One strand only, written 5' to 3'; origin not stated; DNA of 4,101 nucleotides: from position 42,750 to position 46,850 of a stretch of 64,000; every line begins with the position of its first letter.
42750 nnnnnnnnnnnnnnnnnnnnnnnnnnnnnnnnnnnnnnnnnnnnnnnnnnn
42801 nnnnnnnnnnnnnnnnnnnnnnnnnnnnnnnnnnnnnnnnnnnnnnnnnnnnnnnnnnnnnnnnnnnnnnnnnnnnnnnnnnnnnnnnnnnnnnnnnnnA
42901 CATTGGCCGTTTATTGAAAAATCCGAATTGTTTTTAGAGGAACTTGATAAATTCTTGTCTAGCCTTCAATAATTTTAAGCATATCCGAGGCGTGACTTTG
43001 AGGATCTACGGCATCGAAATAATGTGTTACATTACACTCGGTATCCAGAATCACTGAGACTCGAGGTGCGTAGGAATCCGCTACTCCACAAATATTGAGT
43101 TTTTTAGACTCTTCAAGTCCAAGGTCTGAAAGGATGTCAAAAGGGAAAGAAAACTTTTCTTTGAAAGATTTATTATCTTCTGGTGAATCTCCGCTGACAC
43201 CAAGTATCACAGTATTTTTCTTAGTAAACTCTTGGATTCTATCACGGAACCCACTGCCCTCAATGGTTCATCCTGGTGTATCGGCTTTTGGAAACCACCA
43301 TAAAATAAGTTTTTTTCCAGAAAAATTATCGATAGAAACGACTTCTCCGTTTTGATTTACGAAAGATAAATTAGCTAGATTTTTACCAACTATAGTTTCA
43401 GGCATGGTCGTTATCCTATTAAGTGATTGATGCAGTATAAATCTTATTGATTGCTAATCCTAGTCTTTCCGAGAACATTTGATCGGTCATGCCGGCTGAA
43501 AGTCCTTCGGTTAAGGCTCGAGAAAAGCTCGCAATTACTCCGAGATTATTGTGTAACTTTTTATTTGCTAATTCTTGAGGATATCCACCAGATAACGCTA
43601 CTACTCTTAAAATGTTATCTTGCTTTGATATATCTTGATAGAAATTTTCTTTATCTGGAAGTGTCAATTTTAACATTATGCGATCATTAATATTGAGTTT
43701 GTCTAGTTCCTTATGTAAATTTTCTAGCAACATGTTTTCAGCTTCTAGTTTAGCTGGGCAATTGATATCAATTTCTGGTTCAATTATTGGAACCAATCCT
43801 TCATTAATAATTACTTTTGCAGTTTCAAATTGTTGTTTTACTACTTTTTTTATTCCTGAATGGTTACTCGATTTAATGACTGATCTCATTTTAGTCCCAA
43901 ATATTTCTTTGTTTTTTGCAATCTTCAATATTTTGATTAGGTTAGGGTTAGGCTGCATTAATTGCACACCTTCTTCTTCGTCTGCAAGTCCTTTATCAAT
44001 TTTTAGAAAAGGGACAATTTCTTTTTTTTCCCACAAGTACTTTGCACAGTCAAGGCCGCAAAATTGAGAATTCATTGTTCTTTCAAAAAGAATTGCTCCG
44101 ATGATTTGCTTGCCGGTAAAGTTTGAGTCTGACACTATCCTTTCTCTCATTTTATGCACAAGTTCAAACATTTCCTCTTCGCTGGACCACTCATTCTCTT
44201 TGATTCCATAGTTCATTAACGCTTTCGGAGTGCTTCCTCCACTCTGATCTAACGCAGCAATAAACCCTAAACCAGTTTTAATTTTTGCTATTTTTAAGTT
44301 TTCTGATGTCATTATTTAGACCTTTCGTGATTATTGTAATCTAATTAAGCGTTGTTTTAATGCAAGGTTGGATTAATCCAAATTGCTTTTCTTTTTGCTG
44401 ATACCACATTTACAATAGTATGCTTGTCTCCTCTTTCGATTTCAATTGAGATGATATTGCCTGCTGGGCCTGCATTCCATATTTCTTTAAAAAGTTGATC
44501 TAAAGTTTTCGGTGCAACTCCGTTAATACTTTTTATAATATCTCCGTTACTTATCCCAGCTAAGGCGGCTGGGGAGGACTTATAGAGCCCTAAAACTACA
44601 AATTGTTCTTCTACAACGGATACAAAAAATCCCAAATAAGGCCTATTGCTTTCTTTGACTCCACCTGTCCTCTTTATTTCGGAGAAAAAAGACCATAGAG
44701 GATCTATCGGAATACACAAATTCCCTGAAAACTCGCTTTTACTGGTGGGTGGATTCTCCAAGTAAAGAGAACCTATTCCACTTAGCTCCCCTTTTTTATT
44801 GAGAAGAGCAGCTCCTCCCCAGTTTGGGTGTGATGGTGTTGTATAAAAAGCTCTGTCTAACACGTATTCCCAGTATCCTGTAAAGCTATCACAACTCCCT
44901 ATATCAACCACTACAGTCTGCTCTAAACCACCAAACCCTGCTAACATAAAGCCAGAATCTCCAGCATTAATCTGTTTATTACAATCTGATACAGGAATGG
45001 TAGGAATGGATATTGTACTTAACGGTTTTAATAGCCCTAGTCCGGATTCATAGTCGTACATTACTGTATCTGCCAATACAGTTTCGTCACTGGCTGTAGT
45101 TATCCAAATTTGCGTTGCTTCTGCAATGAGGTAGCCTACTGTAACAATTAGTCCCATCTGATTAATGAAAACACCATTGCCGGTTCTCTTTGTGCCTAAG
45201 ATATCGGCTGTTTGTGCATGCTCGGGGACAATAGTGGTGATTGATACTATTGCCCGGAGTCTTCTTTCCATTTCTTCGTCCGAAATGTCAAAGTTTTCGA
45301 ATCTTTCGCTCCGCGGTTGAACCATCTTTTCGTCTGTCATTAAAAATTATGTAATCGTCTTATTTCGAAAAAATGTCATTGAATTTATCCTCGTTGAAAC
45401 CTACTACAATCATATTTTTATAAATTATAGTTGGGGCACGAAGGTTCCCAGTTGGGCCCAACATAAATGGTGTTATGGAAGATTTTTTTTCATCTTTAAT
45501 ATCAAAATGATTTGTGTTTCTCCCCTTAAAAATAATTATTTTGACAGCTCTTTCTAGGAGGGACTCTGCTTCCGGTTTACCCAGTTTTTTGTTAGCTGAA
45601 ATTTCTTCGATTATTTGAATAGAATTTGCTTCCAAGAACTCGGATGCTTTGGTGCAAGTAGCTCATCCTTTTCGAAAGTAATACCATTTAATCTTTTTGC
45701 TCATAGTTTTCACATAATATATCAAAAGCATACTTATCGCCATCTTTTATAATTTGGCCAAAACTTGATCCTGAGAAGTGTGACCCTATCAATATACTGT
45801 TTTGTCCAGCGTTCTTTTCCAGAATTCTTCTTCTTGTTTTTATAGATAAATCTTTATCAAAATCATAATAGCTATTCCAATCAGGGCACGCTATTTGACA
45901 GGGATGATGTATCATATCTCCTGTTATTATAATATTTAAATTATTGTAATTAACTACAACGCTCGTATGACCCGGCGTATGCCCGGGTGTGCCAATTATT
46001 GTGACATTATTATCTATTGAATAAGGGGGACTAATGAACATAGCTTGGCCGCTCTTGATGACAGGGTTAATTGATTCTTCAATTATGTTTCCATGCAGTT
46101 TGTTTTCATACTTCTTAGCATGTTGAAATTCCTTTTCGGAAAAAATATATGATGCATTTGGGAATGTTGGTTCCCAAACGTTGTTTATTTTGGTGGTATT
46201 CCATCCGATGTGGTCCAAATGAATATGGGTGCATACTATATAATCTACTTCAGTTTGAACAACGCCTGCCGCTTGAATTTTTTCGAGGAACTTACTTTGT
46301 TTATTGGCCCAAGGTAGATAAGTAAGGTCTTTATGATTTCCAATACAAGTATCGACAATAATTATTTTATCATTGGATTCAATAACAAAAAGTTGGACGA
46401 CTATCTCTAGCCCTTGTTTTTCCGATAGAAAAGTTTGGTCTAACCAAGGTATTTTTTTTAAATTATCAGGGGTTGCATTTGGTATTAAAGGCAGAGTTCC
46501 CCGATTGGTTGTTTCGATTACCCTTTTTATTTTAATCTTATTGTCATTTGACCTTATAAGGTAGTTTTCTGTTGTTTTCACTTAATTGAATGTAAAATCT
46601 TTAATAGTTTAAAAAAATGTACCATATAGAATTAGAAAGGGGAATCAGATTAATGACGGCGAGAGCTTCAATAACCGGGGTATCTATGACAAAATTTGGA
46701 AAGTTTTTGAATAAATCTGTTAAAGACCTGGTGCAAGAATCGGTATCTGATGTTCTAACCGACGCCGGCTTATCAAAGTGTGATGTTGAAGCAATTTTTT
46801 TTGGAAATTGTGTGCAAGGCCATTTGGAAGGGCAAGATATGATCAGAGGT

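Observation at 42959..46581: Compact redox/stress neighbourhood: MBL hydrolase - ArsC(Sec) - S1/PDZ protease - class I aldolase - Bcp(Sec)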

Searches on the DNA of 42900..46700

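Call 53: search_rna_families(source=window, start=42900, end=46700, threshold=evalue, max_evalue=10)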
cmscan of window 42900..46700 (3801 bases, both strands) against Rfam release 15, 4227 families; matches with E-value up to 10: 5.
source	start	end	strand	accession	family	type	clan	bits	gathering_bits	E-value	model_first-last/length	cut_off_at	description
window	45856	45941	-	RF00213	snoR38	Gene; snRNA; snoRNA; CD-box;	-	20.5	45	8.4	1-91/91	no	Small nucleolar RNA R38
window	43387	43427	+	RF03042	porB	Gene; sRNA;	-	19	35.1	8.2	1-61/61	no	porB RNA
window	45366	45420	+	RF00704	MIR397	Gene; miRNA;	-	18.4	55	7.9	1-117/117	no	MIR397 microRNA precursor family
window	46076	46145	+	RF00273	SNORD59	Gene; snRNA; snoRNA; CD-box;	CL00065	17.8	45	6.6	1-73/73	no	Small nucleolar RNA SNORD59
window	44458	44572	+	RF00628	RgsA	Gene; sRNA;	-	12.2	88.4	8.6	1-194/194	no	RgsA sRNA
